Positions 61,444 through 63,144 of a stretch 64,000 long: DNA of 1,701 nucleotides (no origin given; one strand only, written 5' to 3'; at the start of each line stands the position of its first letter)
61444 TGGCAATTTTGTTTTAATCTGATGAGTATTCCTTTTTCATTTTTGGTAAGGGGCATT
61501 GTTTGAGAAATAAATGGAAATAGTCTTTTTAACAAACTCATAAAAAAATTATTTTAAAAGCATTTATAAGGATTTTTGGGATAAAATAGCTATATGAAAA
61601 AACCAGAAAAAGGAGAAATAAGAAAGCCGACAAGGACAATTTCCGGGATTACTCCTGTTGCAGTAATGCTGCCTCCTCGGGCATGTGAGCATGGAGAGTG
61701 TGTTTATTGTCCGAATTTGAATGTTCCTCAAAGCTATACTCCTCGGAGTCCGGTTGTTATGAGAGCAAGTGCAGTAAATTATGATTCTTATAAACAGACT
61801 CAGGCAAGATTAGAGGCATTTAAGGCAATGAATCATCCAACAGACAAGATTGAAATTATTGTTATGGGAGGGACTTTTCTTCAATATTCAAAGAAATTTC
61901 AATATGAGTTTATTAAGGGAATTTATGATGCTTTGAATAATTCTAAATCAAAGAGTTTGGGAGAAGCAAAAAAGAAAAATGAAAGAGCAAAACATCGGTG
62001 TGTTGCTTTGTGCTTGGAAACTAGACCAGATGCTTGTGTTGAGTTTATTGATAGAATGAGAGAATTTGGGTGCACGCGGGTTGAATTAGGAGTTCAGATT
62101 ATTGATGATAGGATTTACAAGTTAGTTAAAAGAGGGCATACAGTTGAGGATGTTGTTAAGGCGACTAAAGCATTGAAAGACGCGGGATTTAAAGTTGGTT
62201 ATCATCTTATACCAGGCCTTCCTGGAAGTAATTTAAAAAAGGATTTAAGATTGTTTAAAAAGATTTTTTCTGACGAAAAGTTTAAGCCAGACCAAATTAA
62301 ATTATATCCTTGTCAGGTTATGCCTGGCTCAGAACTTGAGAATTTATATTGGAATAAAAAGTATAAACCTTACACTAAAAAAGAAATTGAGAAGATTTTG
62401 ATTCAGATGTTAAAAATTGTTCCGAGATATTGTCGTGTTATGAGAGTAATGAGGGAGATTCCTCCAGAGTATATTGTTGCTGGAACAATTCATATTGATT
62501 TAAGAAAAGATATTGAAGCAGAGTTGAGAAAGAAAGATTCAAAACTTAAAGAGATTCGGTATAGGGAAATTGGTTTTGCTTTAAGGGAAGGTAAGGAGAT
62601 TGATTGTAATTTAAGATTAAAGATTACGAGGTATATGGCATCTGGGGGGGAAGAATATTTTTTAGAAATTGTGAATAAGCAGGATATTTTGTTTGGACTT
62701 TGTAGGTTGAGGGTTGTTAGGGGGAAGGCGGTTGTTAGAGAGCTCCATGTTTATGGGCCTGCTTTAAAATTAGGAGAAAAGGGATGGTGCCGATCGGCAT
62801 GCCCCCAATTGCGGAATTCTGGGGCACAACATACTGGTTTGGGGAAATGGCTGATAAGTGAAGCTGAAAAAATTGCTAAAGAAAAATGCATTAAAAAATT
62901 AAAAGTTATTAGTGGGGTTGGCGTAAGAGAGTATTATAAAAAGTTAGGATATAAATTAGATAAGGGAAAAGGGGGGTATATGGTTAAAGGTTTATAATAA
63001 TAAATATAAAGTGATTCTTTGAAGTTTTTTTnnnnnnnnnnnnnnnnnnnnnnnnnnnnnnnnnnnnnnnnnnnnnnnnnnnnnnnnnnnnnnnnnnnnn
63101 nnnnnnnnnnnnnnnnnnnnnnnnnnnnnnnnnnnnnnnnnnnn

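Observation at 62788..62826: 39-nt GC-rich double palindrome sits in frame inside Elp3, directly before the acetyl-CoA loop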

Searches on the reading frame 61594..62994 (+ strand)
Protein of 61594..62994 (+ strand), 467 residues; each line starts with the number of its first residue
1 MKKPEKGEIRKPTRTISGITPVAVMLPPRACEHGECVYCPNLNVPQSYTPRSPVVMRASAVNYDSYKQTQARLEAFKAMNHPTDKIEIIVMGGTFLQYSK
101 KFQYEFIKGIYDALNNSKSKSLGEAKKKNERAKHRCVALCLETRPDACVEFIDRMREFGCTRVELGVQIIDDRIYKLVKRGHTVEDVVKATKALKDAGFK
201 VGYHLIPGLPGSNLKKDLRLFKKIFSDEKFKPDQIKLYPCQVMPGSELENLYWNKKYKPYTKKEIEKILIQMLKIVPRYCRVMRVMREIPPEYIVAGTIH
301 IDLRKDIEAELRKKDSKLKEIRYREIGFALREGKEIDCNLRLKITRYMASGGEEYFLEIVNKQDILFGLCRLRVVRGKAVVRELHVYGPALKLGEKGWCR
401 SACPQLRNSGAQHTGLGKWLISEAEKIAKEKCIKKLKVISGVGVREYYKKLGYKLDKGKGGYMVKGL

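Call 12: find_homologous_proteins(query=window:61594-62994:+, max_evalue=1e-30)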
Query window:61594-62994:+ (467 aa): 7998 proteins with E <= 1e-30 among 8000 candidates; the best 120 are listed.
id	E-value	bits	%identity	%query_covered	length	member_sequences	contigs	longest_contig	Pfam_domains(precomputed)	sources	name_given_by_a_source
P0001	0.0e+0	1064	100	100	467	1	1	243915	PF16199.11,PF04055.28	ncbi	-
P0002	1.3e-236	804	76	100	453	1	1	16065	PF16199.11,PF04055.28,PF00583.32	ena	-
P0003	4.1e-235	799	74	99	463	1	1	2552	PF16199.11,PF04055.28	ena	-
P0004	2.6e-234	796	73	100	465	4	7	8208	PF16199.11,PF04055.28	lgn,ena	-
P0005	2.5e-232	790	76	100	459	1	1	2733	PF16199.11,PF04055.28,PF00583.32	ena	-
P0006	2.5e-231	786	76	98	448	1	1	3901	PF16199.11,PF04055.28,PF00583.32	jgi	jgi:elongator complex protein 3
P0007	2.5e-230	783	75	100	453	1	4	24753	PF16199.11,PF04055.28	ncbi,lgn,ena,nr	ncbi:tRNA uridine(34) 5-carboxymethylaminomethyl modification radical SAM/GNAT enzyme Elp3 [Candidat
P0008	2.8e-230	783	73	100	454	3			PF13673.14,PF16199.11,PF04055.28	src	-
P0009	6.2e-230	782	75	100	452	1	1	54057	PF13673.14,PF16199.11,PF04055.28,PF00583.32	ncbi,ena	-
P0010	1.8e-229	780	73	99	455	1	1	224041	PF16199.11,PF04055.28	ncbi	ncbi:MAG: tRNA uridine(34) 5-carboxymethylaminomethyl modification radical SAM/GNAT enzyme Elp3 [arc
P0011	7.4e-229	778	73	100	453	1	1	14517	PF16199.11,PF04055.28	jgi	-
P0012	1.6e-228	777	72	100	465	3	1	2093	PF16199.11,PF04055.28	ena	-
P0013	1.9e-228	777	74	100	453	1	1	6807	PF16199.11,PF04055.28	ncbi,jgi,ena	-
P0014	4.9e-228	776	72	100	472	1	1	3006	PF16199.11,PF04055.28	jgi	-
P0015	5.8e-227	772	72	100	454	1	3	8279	PF16199.11,PF04055.28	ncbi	-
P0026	1.5e-225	767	70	100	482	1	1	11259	PF16199.11,PF04055.28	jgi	jgi:elongator complex protein 3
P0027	1.7e-225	767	68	100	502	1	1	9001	PF16199.11,PF04055.28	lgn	-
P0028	1.8e-225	767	72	100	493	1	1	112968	PF16199.11,PF04055.28,PF00583.32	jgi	jgi:elongator complex protein 3 (tRNA carboxymethyluridine synthase)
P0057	1.2e-222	758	72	100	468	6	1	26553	PF16199.11,PF04055.28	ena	-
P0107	2.0e-218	744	67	100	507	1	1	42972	PF16199.11,PF04055.28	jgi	jgi:elongator complex protein 3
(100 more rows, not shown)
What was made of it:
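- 61594..62997 (+): Host gene 1: Elp3 (radical SAM + GNAT tRNA U34 modification enzyme), 467 aa. Homologues are named Elp3 (call 12).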

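Call 15: find_encoding_contigs(protein=P0001, flank=10000, max_places=3)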
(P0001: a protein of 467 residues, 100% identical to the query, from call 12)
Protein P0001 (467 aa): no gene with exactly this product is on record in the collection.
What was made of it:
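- On MITE: The rest of the source genome could not be fetched (call 15).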

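Call 16: find_encoding_contigs(protein=P0028, flank=10000, max_places=3)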
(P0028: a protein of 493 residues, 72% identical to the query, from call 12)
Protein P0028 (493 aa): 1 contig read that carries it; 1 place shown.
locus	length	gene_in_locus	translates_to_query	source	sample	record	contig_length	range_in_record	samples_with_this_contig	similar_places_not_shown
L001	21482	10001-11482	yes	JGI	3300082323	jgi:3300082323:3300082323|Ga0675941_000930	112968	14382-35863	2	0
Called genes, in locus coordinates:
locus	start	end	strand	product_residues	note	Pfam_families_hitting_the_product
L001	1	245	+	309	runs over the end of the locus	PF02568:ThiI (weak), PF03054:tRNA_Me_trans (weak), PF18297:NFACT-R_2 (weak)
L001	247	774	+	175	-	-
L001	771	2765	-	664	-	PF01835:MG2 (faint)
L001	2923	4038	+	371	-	PF00579:tRNA-synt_1b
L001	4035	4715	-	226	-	PF01464:SLT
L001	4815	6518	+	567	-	PF08915:tRNA-Thr_ED, PF00587:tRNA-synt_2b, PF03129:HGTP_anticodon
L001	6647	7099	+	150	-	-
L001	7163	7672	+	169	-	-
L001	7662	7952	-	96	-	-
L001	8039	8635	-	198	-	PF01209:Ubie_methyltran, PF02353:CMAS (weak), PF13489:Methyltransf_23, PF05175:MTS (faint), PF13847:Methyltransf_31, PF08241:Methyltransf_11, PF08242:Methyltransf_12, PF13649:Methyltransf_25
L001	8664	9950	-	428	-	PF01048:PNP_UDP_1, PF00156:Pribosyltran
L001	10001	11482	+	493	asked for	PF04055:Radical_SAM, PF00583:Acetyltransf_1 (faint), PF16199:Radical_SAM_C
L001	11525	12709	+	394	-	PF07690:MFS_1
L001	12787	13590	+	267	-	-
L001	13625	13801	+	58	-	PF00293:NUDIX (weak)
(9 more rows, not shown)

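Call 17: find_encoding_contigs(protein=P0004, flank=10000, max_places=3)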
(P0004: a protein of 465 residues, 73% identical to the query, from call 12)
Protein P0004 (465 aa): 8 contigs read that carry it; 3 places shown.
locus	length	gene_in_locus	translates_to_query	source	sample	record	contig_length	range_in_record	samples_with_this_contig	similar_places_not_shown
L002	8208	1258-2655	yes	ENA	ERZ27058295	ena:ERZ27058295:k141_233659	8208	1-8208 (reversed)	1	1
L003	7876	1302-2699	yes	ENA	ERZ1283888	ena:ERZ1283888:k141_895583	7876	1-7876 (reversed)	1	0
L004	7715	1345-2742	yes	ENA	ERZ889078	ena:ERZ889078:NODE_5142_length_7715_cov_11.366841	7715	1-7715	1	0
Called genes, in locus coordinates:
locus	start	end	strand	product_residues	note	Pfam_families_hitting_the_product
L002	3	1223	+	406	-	?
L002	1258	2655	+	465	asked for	PF04055:Radical_SAM, PF16199:Radical_SAM_C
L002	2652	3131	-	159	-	-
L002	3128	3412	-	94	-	-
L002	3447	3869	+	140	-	PF00293:NUDIX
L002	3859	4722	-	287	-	PF00350:Dynamin_N (faint), PF01926:MMR_HSR1, PF02421:FeoB_N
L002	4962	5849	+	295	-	PF00535:Glycos_transf_2, PF10111:Glyco_tranf_2_2, PF13641:Glyco_tranf_2_3 (weak)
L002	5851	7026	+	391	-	PF13439:Glyco_transf_4, PF00534:Glycos_transf_1, PF13692:Glyco_trans_1_4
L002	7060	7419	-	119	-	PF01934:HepT-like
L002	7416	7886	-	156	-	PF01909:NTP_transf_2, PF18765:Polbeta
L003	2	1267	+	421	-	?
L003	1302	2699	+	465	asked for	PF04055:Radical_SAM, PF16199:Radical_SAM_C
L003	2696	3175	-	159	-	-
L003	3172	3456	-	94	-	-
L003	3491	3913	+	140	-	PF00293:NUDIX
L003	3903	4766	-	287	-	PF00350:Dynamin_N (faint), PF01926:MMR_HSR1, PF02421:FeoB_N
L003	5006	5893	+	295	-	PF00535:Glycos_transf_2, PF10111:Glyco_tranf_2_2, PF13641:Glyco_tranf_2_3 (weak)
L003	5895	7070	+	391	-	PF13439:Glyco_transf_4, PF00534:Glycos_transf_1, PF13692:Glyco_trans_1_4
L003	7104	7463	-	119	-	PF01934:HepT-like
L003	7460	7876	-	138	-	?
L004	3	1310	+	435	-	?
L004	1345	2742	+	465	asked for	PF04055:Radical_SAM, PF16199:Radical_SAM_C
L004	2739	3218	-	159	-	-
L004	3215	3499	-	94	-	-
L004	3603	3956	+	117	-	PF00293:NUDIX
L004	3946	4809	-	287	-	PF00350:Dynamin_N (faint), PF01926:MMR_HSR1, PF02421:FeoB_N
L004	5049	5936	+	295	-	PF00535:Glycos_transf_2, PF10111:Glyco_tranf_2_2, PF13641:Glyco_tranf_2_3 (weak)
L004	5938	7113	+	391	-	PF13439:Glyco_transf_4, PF00534:Glycos_transf_1, PF13692:Glyco_trans_1_4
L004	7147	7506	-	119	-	PF01934:HepT-like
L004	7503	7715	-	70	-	?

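Call 18: find_encoding_contigs(protein=P0057, flank=10000, max_places=2)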
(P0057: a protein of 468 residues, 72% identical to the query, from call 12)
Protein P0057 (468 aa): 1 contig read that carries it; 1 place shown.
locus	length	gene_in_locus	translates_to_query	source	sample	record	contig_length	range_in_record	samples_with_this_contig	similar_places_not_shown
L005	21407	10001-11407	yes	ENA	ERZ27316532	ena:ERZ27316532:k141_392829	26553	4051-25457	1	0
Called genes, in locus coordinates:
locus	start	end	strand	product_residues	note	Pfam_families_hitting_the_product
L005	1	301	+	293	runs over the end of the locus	-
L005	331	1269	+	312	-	PF02568:ThiI (faint), PF03054:tRNA_Me_trans (weak)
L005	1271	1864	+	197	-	-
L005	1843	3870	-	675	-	-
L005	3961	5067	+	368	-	PF00579:tRNA-synt_1b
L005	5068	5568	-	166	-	-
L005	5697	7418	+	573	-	PF08915:tRNA-Thr_ED, PF00587:tRNA-synt_2b, PF03129:HGTP_anticodon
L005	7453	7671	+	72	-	-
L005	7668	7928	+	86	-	-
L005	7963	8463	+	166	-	-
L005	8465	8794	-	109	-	-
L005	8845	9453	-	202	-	PF01209:Ubie_methyltran, PF13489:Methyltransf_23, PF13847:Methyltransf_31, PF08241:Methyltransf_11, PF08242:Methyltransf_12, PF13649:Methyltransf_25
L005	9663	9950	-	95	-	-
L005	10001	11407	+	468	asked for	PF04055:Radical_SAM, PF16199:Radical_SAM_C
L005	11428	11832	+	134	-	PF00293:NUDIX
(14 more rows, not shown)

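Call 19: find_encoding_contigs(protein=P0107, flank=10000, max_places=2)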
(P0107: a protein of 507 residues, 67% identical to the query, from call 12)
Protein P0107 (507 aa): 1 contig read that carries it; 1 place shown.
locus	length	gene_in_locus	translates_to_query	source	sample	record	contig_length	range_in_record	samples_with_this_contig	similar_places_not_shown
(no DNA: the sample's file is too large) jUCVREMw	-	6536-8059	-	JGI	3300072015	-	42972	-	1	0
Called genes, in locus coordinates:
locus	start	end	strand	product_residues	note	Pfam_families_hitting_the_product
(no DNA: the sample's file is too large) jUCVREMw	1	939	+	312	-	?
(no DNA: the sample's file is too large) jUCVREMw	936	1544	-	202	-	PF07486:Hydrolase_2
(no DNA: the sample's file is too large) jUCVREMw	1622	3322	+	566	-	PF08915:tRNA-Thr_ED, PF00587:tRNA-synt_2b, PF03129:HGTP_anticodon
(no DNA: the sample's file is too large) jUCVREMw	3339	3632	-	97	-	-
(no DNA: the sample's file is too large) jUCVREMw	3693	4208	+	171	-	-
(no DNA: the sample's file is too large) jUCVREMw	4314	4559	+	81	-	PF12728:HTH_17 (faint)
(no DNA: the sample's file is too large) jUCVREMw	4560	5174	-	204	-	PF01209:Ubie_methyltran, PF13489:Methyltransf_23, PF13649:Methyltransf_25, PF13847:Methyltransf_31, PF08241:Methyltransf_11, PF08242:Methyltransf_12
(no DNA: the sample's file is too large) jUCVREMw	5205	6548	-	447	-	PF01048:PNP_UDP_1, PF00156:Pribosyltran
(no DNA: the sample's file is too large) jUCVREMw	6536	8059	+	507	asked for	PF04055:Radical_SAM, PF16199:Radical_SAM_C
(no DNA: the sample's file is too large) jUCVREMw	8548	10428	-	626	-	-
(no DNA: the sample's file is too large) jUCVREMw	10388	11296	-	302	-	-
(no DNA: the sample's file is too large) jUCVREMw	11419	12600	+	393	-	PF01926:MMR_HSR1, PF02421:FeoB_N (faint), PF08438:YGR210-like_G4, PF02824:TGS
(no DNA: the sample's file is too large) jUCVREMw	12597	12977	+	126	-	PF18894:PhageMetallopep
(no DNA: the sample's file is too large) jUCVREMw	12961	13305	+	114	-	PF02643:DUF192 (weak)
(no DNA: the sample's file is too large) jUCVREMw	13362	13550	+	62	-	-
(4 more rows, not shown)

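Call 20: find_encoding_contigs(protein=P0003, flank=10000, max_places=2)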
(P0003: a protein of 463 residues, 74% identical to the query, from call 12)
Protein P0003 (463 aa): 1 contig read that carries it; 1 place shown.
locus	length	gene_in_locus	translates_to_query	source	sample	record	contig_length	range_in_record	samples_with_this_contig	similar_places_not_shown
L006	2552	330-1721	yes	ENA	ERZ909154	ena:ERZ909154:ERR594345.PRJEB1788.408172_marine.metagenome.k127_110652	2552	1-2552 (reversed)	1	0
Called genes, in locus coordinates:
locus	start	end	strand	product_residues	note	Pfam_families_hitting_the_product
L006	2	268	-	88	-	?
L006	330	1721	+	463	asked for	PF04055:Radical_SAM, PF16199:Radical_SAM_C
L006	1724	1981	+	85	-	-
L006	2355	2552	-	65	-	?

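Call 36: find_encoding_contigs(protein=P0026, flank=10000, max_places=2)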
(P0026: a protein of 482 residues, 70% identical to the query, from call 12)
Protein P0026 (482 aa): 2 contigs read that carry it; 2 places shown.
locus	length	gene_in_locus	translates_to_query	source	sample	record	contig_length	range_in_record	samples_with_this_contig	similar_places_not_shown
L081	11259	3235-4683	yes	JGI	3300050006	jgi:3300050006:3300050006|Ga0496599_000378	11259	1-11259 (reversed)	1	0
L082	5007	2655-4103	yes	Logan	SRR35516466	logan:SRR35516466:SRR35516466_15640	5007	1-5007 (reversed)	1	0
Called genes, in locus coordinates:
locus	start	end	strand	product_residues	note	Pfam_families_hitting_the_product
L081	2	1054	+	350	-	?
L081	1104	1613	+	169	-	-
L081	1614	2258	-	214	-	PF01209:Ubie_methyltran (weak), PF13489:Methyltransf_23, PF13847:Methyltransf_31, PF08241:Methyltransf_11, PF08242:Methyltransf_12, PF13649:Methyltransf_25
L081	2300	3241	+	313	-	PF01933:CofD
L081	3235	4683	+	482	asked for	PF04055:Radical_SAM, PF16199:Radical_SAM_C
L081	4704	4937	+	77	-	-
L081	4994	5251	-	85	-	PF05016:ParE_toxin, PF15781:ParE-like_toxin, PF05973:Gp49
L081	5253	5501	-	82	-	PF02697:VAPB_antitox (weak), PF24434:DUF7557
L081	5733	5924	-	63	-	PF04024:PspC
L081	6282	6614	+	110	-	-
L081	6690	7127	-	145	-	PF01978:TrmB, PF09339:HTH_IclR (faint)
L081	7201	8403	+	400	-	PF01926:MMR_HSR1, PF02421:FeoB_N (faint), PF08438:YGR210-like_G4, PF02824:TGS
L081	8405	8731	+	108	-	-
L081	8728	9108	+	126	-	PF18894:PhageMetallopep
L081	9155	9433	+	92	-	PF02643:DUF192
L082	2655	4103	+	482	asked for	PF04055:Radical_SAM, PF16199:Radical_SAM_C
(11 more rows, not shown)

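Call 37: find_encoding_contigs(protein=P0027, flank=10000, max_places=2)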
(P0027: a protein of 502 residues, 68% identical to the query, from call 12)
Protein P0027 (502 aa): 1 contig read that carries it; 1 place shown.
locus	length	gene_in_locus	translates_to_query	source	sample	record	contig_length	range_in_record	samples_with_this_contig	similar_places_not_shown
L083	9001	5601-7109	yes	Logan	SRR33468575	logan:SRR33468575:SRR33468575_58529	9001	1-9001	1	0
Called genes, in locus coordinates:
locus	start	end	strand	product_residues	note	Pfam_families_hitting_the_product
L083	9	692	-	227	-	PF02517:Rce1-like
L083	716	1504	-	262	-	-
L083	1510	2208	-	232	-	-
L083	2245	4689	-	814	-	PF01326:PPDK_N, PF00391:PEP-utilizers, PF02896:PEP-utilizers_C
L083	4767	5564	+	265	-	PF05707:Zot (faint)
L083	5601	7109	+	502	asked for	PF04055:Radical_SAM, PF16199:Radical_SAM_C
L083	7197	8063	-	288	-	PF00350:Dynamin_N (faint), PF03193:RsgA_GTPase (faint), PF01926:MMR_HSR1, PF02421:FeoB_N (weak)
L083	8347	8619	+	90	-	PF04193:PQ-loop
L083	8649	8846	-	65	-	-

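Call 46: search_protein_families(library=pfam, proteins=[window:61594-62994:+], max_evalue=0.01)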
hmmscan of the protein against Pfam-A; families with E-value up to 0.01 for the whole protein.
window:61594-62994:+ (467 aa): 5 families
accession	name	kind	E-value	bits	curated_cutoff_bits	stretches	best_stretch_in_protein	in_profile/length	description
PF04055.27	Radical_SAM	-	1.7e-20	74.3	29.5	1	27-215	3-157/166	Radical SAM superfamily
PF16199.10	Radical_SAM_C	-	5e-19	68.6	31.9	1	232-311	1-83/85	Radical_SAM C-terminal domain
PF00583.31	Acetyltransf_1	-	0.00052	20.7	20.7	0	410-453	70-116/116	Acetyltransferase (GNAT) family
PF13673.13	Acetyltransf_10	-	0.0069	16.8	23.6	0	411-454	63-108/128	Acetyltransferase (GNAT) domain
PF13508.13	Acetyltransf_7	-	0.0091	16.8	27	0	411-454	40-83/84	Acetyltransferase (GNAT) domain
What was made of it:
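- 61594..62997 (+): Pfam Radical_SAM, Radical_SAM_C and Acetyltransf_1 (call 46).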

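Call 57: predict_structure(alignment_id=A4)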
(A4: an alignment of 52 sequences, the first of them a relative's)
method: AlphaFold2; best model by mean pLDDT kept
length: 467 residues; sequences in the alignment: 52
mean_pLDDT: 85.9   pTM: 0.89
mean pLDDT of the five models: 85.9, 85.8, 85.7, 83.4, 80.7
residues with pLDDT >= 90: 275; 70-90: 125; 50-70: 44; < 50: 23
segments of 3 or more residues with pLDDT < 50: 12-14, 393-395, 397-413
pLDDT, mean of each block of 10 residues (from residue 1): 65 59 87 74 67 86 96 88 90 90 98 98 96 94 94 96 95 93 96 97 95 97 96 93 88 94 90 92 79 74 72 77 78 76 95 95 90 97 82 48 40 70 97 97 92 83 94
secondary structure, 60 per line:
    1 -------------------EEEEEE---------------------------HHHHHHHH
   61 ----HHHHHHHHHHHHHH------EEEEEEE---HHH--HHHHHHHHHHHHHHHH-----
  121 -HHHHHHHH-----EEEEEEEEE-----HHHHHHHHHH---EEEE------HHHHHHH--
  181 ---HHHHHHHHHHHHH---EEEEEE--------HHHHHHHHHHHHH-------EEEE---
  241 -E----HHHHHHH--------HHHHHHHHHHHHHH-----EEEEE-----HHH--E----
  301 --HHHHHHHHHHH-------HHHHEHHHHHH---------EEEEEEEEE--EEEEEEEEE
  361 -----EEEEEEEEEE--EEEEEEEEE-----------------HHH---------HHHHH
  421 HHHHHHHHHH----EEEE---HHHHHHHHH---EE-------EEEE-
elements in order: E20-25 H53-60 H65-78 E85-91 H100-115 H122-129 E135-143 H149-158 E162-165 H172-178 H184-196 E200-205 H214-226 E234-237 H247-253 H262-275 E281-285 H303-313 H321-324 H326-331 E341-349 E352-360 E366-375 E378-386 H416-430 E435-438 H442-450 E463-466
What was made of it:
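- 62752..62832 (+): Codons for Elp3 residues 387-413, the loop between strand ...ELHVYG and helix QHTGLG... (the 'acetyl-CoA blocking loop'), which contains the element. AlphaFold2: residues 393-395 and 397-413 have pLDDT below 50 in a model with mean pLDDT 85.9 (call 57).
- On Rickettsia palindromic elements (RPE): The Elp3 insert lies in a loop with pLDDT below 50 (call 57).
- Elp3 residues 397-413 have pLDDT below 50 in a model of mean 85.9 (call 57).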
